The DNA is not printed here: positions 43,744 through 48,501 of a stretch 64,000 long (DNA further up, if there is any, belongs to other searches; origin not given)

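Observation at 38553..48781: metV-metF embedded in an HdrA/MvhD/HdrC-like cluster that lacks HdrB: a variant electron-bifurcating methylene-THF reductase module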

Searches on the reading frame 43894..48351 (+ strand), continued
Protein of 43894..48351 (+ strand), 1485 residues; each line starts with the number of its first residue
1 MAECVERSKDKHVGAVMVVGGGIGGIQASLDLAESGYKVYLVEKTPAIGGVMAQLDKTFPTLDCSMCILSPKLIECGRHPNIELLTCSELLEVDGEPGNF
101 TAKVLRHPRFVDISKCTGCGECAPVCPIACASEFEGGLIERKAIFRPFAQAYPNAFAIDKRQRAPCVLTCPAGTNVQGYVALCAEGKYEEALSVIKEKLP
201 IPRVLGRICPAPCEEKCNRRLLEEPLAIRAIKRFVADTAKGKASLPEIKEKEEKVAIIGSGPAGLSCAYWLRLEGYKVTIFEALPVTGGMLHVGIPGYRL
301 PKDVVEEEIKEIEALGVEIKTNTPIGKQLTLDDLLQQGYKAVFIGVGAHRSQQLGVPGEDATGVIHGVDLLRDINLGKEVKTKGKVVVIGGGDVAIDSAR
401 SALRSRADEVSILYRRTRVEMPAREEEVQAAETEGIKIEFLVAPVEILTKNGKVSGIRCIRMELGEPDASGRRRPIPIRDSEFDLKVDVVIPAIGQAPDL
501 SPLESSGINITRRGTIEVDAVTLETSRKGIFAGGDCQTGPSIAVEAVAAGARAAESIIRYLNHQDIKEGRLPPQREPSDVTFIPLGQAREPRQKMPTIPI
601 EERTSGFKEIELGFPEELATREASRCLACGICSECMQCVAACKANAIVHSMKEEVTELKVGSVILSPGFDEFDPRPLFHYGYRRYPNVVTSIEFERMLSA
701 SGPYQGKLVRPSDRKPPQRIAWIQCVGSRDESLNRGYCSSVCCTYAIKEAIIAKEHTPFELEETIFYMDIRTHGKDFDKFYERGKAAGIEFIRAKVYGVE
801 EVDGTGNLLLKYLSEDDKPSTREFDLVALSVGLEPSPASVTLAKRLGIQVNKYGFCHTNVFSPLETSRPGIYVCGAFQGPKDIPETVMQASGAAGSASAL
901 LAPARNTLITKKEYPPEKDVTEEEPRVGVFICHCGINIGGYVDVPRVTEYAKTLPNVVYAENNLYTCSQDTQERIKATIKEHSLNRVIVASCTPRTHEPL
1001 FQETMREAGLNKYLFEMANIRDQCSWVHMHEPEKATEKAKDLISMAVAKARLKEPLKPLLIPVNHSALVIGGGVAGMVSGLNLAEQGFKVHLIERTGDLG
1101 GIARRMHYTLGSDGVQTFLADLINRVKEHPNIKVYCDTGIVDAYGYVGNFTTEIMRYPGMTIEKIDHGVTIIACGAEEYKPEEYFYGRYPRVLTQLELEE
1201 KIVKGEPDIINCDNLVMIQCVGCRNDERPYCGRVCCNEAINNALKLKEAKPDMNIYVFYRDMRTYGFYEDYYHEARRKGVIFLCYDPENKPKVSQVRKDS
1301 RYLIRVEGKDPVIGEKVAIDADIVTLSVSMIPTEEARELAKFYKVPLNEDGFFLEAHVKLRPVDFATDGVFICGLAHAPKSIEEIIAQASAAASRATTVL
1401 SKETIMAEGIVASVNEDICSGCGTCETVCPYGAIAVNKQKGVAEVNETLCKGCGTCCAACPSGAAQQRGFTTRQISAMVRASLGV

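Call 31: search_protein_families(library=pfam, proteins=[L015:9118-10014:+, L077:8206-9057:+, L019:9415-10269:+, L037:8833-10002:+, L013:971-1378:+, L013:1462-1851:+, L013:1905-2471:+, L014:8041-9003:+, L035:1244-1813:-, L035:1820-2548:-], max_evalue=0.001)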
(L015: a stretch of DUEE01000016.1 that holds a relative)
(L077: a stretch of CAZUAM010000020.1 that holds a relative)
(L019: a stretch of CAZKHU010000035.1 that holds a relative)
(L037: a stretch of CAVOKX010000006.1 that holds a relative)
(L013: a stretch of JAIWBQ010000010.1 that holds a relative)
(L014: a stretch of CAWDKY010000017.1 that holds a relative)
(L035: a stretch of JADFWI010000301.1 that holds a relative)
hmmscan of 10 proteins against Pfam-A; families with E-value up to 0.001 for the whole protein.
L015:9118-10014:+ (298 aa): 1 family
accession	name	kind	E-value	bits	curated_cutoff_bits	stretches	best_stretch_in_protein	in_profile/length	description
PF02754.22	CCG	-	7.7e-22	77.6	20.6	2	147-235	2-83/85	Cysteine-rich domain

L077:8206-9057:+ (283 aa): 1 family
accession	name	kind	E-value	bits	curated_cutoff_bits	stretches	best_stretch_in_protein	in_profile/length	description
PF02754.22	CCG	-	2.2e-22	79.4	20.6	2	3-84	1-84/85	Cysteine-rich domain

L019:9415-10269:+ (284 aa): 1 family
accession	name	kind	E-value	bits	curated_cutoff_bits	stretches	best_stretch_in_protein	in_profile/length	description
PF02754.22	CCG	-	9.3e-26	90.2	20.6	2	5-86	1-84/85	Cysteine-rich domain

L037:8833-10002:+ (389 aa): 5 families
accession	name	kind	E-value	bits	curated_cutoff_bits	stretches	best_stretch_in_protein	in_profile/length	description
PF13187.11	Fer4_9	-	1.5e-06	28.6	27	1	29-86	2-50/52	4Fe-4S dicluster domain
PF13183.11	Fer4_8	-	7.4e-06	26.8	27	1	28-85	4-66/68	4Fe-4S dicluster domain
PF13237.11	Fer4_10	-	4.1e-05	23.9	25.5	1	24-84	4-53/53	4Fe-4S dicluster domain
PF13534.11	Fer4_17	-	7.9e-05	23.6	22.2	1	29-85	2-58/61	4Fe-4S dicluster domain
PF12838.12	Fer4_7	-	0.00017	22.5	27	0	29-85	2-50/52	4Fe-4S dicluster domain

L013:971-1378:+ (135 aa): 1 family
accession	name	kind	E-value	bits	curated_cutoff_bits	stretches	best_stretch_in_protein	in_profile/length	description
PF00072.30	Response_reg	-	5e-23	81.8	30.2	1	9-127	1-110/111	Response regulator receiver domain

L013:1462-1851:+ (129 aa): 1 family
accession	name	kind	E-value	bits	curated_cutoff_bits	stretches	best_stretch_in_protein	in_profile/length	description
PF00072.30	Response_reg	-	6.6e-27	94.3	30.2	1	7-123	1-110/111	Response regulator receiver domain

L013:1905-2471:+ (188 aa): 13 families
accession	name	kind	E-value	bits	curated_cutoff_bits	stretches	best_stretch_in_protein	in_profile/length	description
PF00037.32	Fer4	-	5.2e-17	61.3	21.1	2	116-137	3-24/24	4Fe-4S binding domain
PF13187.11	Fer4_9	-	6.6e-16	58.5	27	2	32-91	1-50/52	4Fe-4S dicluster domain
PF12838.12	Fer4_7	-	1.7e-15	57.7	27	2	121-168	2-52/52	4Fe-4S dicluster domain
PF13534.11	Fer4_17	-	9.5e-15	55.3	22.2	1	32-92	1-60/61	4Fe-4S dicluster domain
PF13484.11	Fer4_16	-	3.5e-13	50.6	30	2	33-91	2-66/66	4Fe-4S double cluster binding domain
PF13183.11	Fer4_8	-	3.6e-13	50.3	27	1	30-92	2-68/68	4Fe-4S dicluster domain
PF13237.11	Fer4_10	-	6.9e-13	48.7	25.5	3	116-165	4-53/53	4Fe-4S dicluster domain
PF14697.11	Fer4_21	-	8e-12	45.5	35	1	115-170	2-58/59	4Fe-4S dicluster domain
PF25160.1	LdpA_Fe-S-bd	-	1.9e-08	34.4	27.6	0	148-170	22-44/49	LdpA Fe-S cluster-binding domain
PF12797.12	Fer4_2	-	3.7e-07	30.1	24.5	1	116-133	5-22/22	4Fe-4S binding domain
PF12837.12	Fer4_6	-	1.4e-06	28.4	25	1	116-136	4-24/24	4Fe-4S binding domain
PF17179.9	Fer4_22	-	9.3e-06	26.9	27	0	33-133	2-93/95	4Fe-4S dicluster domain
PF12800.12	Fer4_4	-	2e-05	25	24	0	119-133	2-16/17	4Fe-4S binding domain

L014:8041-9003:+ (320 aa): 3 families
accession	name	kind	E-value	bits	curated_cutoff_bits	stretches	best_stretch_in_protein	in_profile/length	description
PF13560.12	HTH_31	-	3.6e-07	30.8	27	1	122-180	1-57/64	Helix-turn-helix domain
PF01381.28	HTH_3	-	4.1e-06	27.2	23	1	127-175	1-49/55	Helix-turn-helix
PF04471.18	Mrr_cat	-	2e-05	25.1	21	1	205-245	1-40/115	Restriction endonuclease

L035:1244-1813:- (189 aa): 1 family
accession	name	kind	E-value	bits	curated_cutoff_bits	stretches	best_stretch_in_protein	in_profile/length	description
PF02754.22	CCG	-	3.3e-11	43.6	20.6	1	51-142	2-84/85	Cysteine-rich domain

L035:1820-2548:- (242 aa): 10 families
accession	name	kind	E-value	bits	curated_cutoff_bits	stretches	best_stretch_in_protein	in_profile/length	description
PF13183.11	Fer4_8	-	1e-09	39.2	27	1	29-90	2-68/68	4Fe-4S dicluster domain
PF13534.11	Fer4_17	-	1.2e-09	38.9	22.2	1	32-91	2-61/61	4Fe-4S dicluster domain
PF13187.11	Fer4_9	-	2.1e-08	34.5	27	1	31-89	1-50/52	4Fe-4S dicluster domain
PF12838.12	Fer4_7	-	1.6e-07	32.1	27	1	32-89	2-51/52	4Fe-4S dicluster domain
PF13237.11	Fer4_10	-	8.5e-07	29.2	25.5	1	28-87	5-53/53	4Fe-4S dicluster domain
PF12800.12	Fer4_4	-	5.6e-06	26.7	24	0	30-44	2-16/17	4Fe-4S binding domain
PF12797.12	Fer4_2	-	9.5e-06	25.7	24.5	0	28-44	6-22/22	4Fe-4S binding domain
PF14697.11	Fer4_21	-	6.2e-05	23.5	35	0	75-88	40-53/59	4Fe-4S dicluster domain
PF25160.1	LdpA_Fe-S-bd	-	8.3e-05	22.7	27.6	0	29-45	25-41/49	LdpA Fe-S cluster-binding domain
PF00037.32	Fer4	-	0.00011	22.4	21.1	0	28-43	4-19/24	4Fe-4S binding domain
